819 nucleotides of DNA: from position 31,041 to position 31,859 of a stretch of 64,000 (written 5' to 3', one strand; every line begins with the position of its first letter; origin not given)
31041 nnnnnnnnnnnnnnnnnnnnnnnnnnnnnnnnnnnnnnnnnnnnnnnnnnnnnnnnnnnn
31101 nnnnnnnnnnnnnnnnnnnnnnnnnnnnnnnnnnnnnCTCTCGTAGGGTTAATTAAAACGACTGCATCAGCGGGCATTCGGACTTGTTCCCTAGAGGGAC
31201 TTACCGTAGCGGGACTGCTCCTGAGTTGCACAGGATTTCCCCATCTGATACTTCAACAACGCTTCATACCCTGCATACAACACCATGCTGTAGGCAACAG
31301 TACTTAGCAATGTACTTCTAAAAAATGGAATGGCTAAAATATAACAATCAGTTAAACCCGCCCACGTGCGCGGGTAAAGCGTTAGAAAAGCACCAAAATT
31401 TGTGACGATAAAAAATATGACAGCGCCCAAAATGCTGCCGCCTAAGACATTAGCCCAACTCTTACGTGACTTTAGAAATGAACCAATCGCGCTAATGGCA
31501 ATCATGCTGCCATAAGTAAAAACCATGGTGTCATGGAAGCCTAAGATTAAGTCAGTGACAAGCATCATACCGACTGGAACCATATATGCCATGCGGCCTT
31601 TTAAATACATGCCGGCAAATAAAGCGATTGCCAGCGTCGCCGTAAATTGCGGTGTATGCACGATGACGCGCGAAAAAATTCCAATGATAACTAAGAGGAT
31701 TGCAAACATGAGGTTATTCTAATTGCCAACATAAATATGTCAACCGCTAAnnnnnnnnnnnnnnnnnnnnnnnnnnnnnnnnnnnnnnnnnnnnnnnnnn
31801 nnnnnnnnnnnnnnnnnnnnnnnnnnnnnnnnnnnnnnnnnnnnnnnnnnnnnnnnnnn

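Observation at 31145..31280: Cobalamin riboswitch upstream of a TonB-dependent receptor, overlapping the 3-prime end of the preceding membrane-protein ORF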

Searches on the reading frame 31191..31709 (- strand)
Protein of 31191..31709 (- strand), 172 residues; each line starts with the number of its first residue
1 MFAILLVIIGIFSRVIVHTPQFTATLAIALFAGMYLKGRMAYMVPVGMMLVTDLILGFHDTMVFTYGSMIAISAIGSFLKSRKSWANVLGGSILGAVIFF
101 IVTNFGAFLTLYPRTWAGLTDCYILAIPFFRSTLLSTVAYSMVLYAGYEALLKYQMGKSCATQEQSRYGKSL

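Call 5: search_protein_families(library=pfam, proteins=[window:31191-31709:-], max_evalue=0.01)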
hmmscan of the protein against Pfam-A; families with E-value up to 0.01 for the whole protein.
window:31191-31709:- (172 aa): 1 family
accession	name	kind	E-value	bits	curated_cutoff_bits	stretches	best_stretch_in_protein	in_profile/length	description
PF20221.3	DUF6580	-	5.1e-42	144.3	27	1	3-152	10-156/162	Family of unknown function (DUF6580)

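Call 6: search_protein_families(library=ncbifam, proteins=[window:31191-31709:-], max_evalue=0.01)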
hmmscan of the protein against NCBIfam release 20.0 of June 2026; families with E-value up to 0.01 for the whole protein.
window:31191-31709:- (172 aa): 0 families

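Call 7: find_encoding_contigs(protein=window:31191-31709:-, flank=6000, max_places=8)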
Protein window:31191-31709:- (172 aa): 10 contigs read that carry it; 3 places shown.
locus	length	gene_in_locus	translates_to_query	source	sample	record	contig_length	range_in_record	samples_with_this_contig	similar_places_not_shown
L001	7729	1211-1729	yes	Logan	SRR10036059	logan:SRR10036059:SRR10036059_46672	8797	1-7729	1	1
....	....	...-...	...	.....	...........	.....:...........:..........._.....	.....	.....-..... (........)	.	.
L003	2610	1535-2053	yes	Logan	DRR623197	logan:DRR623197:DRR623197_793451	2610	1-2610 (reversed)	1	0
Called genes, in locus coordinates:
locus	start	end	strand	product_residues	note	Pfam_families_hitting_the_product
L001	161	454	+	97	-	PF05015:HigB-like_toxin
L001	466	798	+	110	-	-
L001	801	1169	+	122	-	PF14251:PterinBD-DUF4346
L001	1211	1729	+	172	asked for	PF20221:DUF6580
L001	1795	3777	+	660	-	PF07715:Plug, PF00593:TonB_dep_Rec_b-barrel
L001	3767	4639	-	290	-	PF02219:MTHFR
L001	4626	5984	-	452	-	-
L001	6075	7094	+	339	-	PF01757:Acyl_transf_3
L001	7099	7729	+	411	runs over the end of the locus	PF00535:Glycos_transf_2, PF10111:Glyco_tranf_2_2 (weak)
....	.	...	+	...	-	?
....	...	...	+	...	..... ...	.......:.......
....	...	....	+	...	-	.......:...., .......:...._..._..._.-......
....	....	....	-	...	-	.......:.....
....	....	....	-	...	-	-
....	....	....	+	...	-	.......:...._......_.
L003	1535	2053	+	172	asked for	PF20221:DUF6580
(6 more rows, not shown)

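Call 10: find_homologous_proteins(query=window:31191-31709:-, max_evalue=0.00001)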
Query window:31191-31709:- (172 aa): 273 proteins with E <= 0.00001 among 401 candidates; the best 120 are listed.
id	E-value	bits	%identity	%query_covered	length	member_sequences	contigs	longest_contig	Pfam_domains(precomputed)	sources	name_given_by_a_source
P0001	7.5e-103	359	99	100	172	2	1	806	PF20221.4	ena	-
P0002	7.8e-87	307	84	100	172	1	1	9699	PF20221.4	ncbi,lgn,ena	-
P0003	2.7e-86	306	83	100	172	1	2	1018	PF20221.4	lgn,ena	-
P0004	1.5e-85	303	81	100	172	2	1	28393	PF20221.4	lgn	-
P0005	8.6e-82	291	80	100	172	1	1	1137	PF20221.4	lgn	-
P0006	2.7e-81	289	80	99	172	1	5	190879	PF20221.4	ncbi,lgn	-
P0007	2.4e-79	283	77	99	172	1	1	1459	PF20221.4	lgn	-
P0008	2.6e-63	231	70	89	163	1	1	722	PF20221.4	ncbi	-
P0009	5.0e-62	227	67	94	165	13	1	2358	PF20221.4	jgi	-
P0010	9.2e-62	226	66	94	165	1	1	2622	PF20221.4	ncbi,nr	ncbi:MAG: hypothetical protein HY591_06245 [Candidatus Omnitrophica bacterium]|nr:hypothetical prote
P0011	1.0e-61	226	67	94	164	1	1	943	PF20221.4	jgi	jgi:hypothetical protein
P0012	1.6e-61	225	66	94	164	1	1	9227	PF20221.4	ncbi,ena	-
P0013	1.9e-61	225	67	87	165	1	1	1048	PF20221.4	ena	-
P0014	2.9e-61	224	67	94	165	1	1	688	PF20221.4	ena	-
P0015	3.5e-61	224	68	94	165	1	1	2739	PF20221.4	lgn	-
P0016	5.0e-61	224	68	92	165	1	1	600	PF20221.4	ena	-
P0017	1.2e-60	222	65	94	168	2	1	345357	PF20221.4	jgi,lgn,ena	-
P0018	1.5e-60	222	67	94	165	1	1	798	PF20221.4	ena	-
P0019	2.2e-60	221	69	89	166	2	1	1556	PF20221.4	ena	-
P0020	3.7e-60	221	65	94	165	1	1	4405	PF20221.4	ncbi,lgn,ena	-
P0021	4.5e-60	220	64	94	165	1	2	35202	PF20221.4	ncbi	-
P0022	9.5e-60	219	65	94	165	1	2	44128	PF20221.4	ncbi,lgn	-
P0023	1.9e-59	218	66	94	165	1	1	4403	PF20221.4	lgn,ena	-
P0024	3.1e-59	218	65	94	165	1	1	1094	PF20221.4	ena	-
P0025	3.7e-59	217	64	94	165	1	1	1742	PF20221.4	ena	-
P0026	4.2e-59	217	64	94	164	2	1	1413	PF20221.4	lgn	-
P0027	5.3e-59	217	64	87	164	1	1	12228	PF20221.4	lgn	-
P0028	8.3e-59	216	61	94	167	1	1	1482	PF20221.4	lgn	-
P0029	9.1e-59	216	67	89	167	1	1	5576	PF20221.4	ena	-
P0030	1.0e-58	216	65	94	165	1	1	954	PF20221.4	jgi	jgi:hypothetical protein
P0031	3.4e-58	214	62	94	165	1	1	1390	PF20221.4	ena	-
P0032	3.6e-58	214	62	94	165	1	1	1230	PF20221.4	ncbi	-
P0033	4.0e-58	214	60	87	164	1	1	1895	PF20221.4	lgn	-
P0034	5.2e-58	214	65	94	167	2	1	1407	PF20221.4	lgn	-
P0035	5.3e-58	214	64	94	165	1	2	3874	PF20221.4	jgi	jgi:hypothetical protein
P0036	1.3e-57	212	62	94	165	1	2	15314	PF20221.4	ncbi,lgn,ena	-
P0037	1.8e-57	212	64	94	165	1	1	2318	PF20221.4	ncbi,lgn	-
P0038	2.2e-57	212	62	94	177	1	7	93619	PF20221.4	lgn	-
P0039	2.6e-57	211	63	94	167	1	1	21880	PF20221.4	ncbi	-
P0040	3.1e-56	208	60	94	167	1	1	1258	PF20221.4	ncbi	-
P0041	3.1e-56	208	65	89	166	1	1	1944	PF20221.4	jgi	jgi:hypothetical protein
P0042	3.1e-56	208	68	80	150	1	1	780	PF20221.4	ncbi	-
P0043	3.2e-56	208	64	92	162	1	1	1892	PF20221.4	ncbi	-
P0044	4.0e-56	208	61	94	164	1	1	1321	PF20221.4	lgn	-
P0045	9.7e-56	206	61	94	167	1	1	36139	PF20221.4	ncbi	-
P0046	2.1e-55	205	60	94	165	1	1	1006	PF20221.4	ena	-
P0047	2.1e-55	205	57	94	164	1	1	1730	PF20221.4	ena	-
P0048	4.4e-55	204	64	94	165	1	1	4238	PF20221.4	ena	-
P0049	6.2e-55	204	61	92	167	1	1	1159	PF20221.4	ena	-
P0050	1.0e-54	203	57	94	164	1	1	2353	PF20221.4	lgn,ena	-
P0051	1.4e-54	203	63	94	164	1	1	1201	PF20221.4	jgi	jgi:hypothetical protein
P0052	3.1e-54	201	55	94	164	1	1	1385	PF20221.4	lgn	-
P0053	4.5e-54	201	64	89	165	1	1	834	PF20221.4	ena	-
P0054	5.0e-54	201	59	94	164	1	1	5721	PF20221.4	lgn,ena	-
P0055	1.4e-53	199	60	94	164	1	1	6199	PF20221.4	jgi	jgi:hypothetical protein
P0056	1.5e-53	199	57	94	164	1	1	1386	PF20221.4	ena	-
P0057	3.1e-53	198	60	89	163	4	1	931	PF20221.4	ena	-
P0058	3.8e-53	198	60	94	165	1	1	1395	PF20221.4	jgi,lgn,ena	-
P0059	7.5e-53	197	59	94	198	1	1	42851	PF20221.4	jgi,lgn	-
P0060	8.5e-53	197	58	94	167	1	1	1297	PF20221.4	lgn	-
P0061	1.7e-52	196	62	91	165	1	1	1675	PF20221.4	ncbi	-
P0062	2.3e-52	195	55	95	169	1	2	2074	PF20221.4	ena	-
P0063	2.6e-52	195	58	94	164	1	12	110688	PF20221.4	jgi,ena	-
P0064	2.9e-52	195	59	94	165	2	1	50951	PF20221.4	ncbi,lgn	-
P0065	4.5e-52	194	58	94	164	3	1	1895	PF20221.4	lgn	-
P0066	7.8e-52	194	59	92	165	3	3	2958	PF20221.4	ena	-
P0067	7.9e-52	194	58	94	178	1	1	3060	PF20221.4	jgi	jgi:hypothetical protein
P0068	8.4e-52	193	60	94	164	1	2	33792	PF20221.4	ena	-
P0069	8.7e-52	193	57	94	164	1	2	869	PF20221.4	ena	-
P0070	9.8e-52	193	59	94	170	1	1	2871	PF20221.4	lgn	-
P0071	1.2e-51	193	58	94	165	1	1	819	PF20221.4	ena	-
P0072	1.3e-51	193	59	94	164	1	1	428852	PF20221.4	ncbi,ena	-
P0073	1.9e-51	192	59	94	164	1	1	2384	PF20221.4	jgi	jgi:hypothetical protein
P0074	2.1e-51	192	58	94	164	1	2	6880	PF20221.4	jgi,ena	-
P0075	2.3e-51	192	59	94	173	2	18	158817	PF20221.4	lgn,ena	-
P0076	2.4e-51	192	57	94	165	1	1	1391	PF20221.4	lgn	-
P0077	2.5e-51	192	57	94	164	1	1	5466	PF20221.4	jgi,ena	-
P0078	2.8e-51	192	57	94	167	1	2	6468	PF20221.4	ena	-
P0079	2.9e-51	192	58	94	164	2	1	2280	PF20221.4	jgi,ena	-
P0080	3.0e-51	192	56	94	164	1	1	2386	PF20221.4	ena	-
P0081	3.4e-51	192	59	94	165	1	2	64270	PF20221.4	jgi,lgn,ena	jgi:hypothetical protein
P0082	3.4e-51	192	61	87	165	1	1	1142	PF20221.4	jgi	jgi:hypothetical protein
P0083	4.3e-51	191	59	94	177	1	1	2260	PF20221.4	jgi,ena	-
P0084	5.5e-51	191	56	94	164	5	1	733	PF20221.4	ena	-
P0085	5.9e-51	191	58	89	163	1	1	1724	PF20221.4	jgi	jgi:hypothetical protein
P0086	6.7e-51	191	67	78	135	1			PF20221.4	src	-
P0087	9.3e-51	190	55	90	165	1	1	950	PF20221.4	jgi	-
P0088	1.2e-50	190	55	94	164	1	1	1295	PF20221.4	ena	-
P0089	1.8e-50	189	55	97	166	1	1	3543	PF20221.4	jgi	jgi:hypothetical protein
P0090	1.9e-50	189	56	89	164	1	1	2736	PF20221.4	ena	-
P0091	2.0e-50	189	58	94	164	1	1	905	PF20221.4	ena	-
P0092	2.8e-50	189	57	91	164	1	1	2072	PF20221.4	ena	-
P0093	4.7e-50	188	55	94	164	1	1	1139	PF20221.4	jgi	jgi:hypothetical protein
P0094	6.1e-50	187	57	94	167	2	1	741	PF20221.4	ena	-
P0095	6.4e-50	187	56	94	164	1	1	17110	PF20221.4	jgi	jgi:hypothetical protein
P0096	6.9e-50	187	57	94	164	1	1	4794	PF20221.4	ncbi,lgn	-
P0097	7.3e-50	187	55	94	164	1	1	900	PF20221.4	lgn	-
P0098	9.8e-50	187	55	94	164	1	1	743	PF20221.4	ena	-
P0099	1.1e-49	187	56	94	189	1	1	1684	PF20221.4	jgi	jgi:hypothetical protein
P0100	2.0e-49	186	57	86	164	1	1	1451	PF20221.4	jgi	jgi:hypothetical protein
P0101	4.6e-49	185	57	94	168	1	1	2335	PF20221.4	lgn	-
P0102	9.8e-49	184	54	94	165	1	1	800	PF20221.4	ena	-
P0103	1.1e-48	183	57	94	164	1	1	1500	PF20221.4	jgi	jgi:hypothetical protein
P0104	2.2e-48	182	54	94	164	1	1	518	PF20221.4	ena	-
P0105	2.8e-48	182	57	94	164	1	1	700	PF20221.4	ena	-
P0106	3.3e-48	182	54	94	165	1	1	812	PF20221.4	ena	-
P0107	1.2e-47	180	62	82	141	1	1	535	PF20221.4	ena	-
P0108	6.5e-47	178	53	95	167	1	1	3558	PF20221.4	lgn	-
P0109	8.9e-47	177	55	89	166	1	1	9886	PF20221.4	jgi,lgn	-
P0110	1.0e-46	177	55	94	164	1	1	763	PF20221.4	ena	-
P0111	2.2e-46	176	57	87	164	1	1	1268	PF20221.4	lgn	-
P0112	2.8e-46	176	56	89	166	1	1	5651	PF20221.4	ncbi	-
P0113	1.0e-45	174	59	82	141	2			PF20221.4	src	-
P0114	1.5e-44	170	51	95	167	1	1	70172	PF20221.4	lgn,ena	-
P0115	1.3e-43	167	69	66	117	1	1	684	PF20221.4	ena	-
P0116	5.3e-43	165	60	71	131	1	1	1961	PF20221.4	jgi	jgi:hypothetical protein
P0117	1.2e-42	164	54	87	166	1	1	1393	PF20221.4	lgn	-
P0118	7.6e-42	161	49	100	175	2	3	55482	PF20221.4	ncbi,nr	ncbi:MAG: hypothetical protein KBD53_02540 [Candidatus Omnitrophica bacterium]|nr:hypothetical prote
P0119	1.1e-41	161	51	87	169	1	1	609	PF20221.4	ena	-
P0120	1.4e-41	160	51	94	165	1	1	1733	PF20221.4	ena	-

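Call 14: find_related_loci(query=A1, collection=genome_contigs, flank=4000)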
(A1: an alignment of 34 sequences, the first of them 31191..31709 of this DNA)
Query A1 (172 aa) in genome_contigs; peptide patterns used: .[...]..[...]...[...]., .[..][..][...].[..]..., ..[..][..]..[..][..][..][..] (x = any residue, [..] = any of these).
600 stretches matched a pattern (row limit reached: there are more); 559 encode a relative of the query (tblastn E <= 1e-3); the best 80 are kept; 80 distinct loci.
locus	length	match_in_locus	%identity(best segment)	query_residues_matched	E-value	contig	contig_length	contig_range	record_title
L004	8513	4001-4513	80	1-171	2e-89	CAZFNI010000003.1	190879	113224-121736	MAG TPA_asm: uncultured Planctomycetales bacterium isolate SRP342105_co1_465 genome assembly, contig: NODE_73_length_190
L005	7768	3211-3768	60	1-170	5e-69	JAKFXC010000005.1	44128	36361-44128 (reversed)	MAG: Candidatus Omnitrophota bacterium isolate ND2_Bin_17 ND2_0000070, whole genome shotgun sequence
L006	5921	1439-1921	64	1-161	3e-65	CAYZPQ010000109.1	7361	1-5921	MAG TPA_asm: uncultured Planctomycetales bacterium isolate SRP219642_co4_193 genome assembly, contig: NODE_17155_length_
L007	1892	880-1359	64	1-158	4e-65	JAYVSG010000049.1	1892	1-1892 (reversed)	MAG: Candidatus Omnitrophota bacterium isolate GL74_DN_concoct_188_sub GL74_DN_concoct_188_sub_48, whole genome shotgun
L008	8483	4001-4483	63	1-161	2e-63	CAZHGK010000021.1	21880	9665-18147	MAG TPA_asm: uncultured Planctomycetales bacterium isolate SRP278252_co2_12 genome assembly, contig: NODE_4808_length_21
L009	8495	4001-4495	55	1-165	5e-59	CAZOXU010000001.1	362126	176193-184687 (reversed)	MAG TPA_asm: uncultured Planctomycetales bacterium isolate SRP278252_co2_25 genome assembly, contig: NODE_15_length_3621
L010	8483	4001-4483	56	1-161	1e-58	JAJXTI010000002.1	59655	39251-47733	MAG: bacterium isolate BP4.bin41 NODE_449_length_59655_cov_1.417148, whole genome shotgun sequence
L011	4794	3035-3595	53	1-171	2e-58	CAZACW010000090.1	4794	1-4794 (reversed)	MAG TPA_asm: uncultured Planctomycetales bacterium isolate SRP273308_co1_408 genome assembly, contig: NODE_36471_length_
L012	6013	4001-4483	58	1-161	2e-57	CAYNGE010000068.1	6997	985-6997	MAG TPA_asm: uncultured Planctomycetales bacterium isolate binchicken_co162_605 genome assembly, contig: NODE_28736_leng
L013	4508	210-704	51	1-168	2e-50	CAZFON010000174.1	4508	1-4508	MAG TPA_asm: uncultured Planctomycetales bacterium isolate binchicken_co50_257 genome assembly, contig: NODE_29699_lengt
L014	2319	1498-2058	44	3-171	1e-49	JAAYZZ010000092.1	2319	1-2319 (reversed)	MAG: Elusimicrobia bacterium isolate AS06rmzACSIP_371 248425_AS06, whole genome shotgun sequence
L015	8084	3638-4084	51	1-149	2e-49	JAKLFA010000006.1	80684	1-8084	MAG: Candidatus Omnitrophota bacterium isolate RA.bin146 RA.bin146_6, whole genome shotgun sequence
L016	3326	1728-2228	46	2-170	1e-47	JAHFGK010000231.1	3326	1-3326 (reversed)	MAG: Candidatus Omnitrophota bacterium isolate nzgw313 NODE_67146_length_3327_cov_2.680911, whole genome shotgun sequenc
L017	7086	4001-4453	54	1-149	1e-47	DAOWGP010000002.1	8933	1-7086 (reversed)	MAG TPA_asm: Candidatus Omnitrophota bacterium isolate CSMAG_1994 CSMAG_1994_k141_1489922_length_8933_cov_55.6547, whole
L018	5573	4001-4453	48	1-151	3e-46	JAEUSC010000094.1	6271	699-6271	MAG: Candidatus Omnitrophota bacterium isolate new MAG-293 k141_3543371, whole genome shotgun sequence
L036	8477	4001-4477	42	1-154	2e-40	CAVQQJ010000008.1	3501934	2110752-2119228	MAG: uncultured Bacteroidetes bacterium isolate MFD01476.bin.2.182 genome assembly, contig: contig_26507, whole genome s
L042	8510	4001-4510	39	1-166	3e-38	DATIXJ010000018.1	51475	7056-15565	MAG TPA_asm: Bacteroidota bacterium isolate SMAG_U15246 k141_2537190, whole genome shotgun sequence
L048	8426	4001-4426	45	13-151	3e-36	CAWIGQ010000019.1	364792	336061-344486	MAG: uncultured Gammaproteobacteria bacterium isolate MFD01248.bin.2.16 genome assembly, contig: contig_33945, whole gen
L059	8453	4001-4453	44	2-149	2e-35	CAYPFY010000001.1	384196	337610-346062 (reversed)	MAG TPA_asm: uncultured Chlorobiaceae bacterium isolate binchicken_co185_251 genome assembly, contig: NODE_24_length_384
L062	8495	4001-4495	39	6-164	4e-35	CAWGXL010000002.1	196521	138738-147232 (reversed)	MAG: uncultured bacterium isolate MFD09206.bin.2.20 genome assembly, contig: contig_32494, whole genome shotgun sequence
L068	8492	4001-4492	39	3-166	2e-34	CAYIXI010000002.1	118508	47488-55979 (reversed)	MAG TPA_asm: uncultured Chitinophagaceae bacterium isolate ERP119705_co6_836 genome assembly, contig: NODE_62_length_118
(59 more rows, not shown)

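Call 16: search_solved_structures(query=A1, max_evalue=10, show_alignments=2)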
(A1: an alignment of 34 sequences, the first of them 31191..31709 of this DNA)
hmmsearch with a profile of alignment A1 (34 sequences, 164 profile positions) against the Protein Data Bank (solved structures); distinct sequences matched with E-value up to 10: 1.
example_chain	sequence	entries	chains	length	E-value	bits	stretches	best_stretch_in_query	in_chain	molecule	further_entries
6fnp_A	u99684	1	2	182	0.67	13.3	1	5-103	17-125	Membrane protein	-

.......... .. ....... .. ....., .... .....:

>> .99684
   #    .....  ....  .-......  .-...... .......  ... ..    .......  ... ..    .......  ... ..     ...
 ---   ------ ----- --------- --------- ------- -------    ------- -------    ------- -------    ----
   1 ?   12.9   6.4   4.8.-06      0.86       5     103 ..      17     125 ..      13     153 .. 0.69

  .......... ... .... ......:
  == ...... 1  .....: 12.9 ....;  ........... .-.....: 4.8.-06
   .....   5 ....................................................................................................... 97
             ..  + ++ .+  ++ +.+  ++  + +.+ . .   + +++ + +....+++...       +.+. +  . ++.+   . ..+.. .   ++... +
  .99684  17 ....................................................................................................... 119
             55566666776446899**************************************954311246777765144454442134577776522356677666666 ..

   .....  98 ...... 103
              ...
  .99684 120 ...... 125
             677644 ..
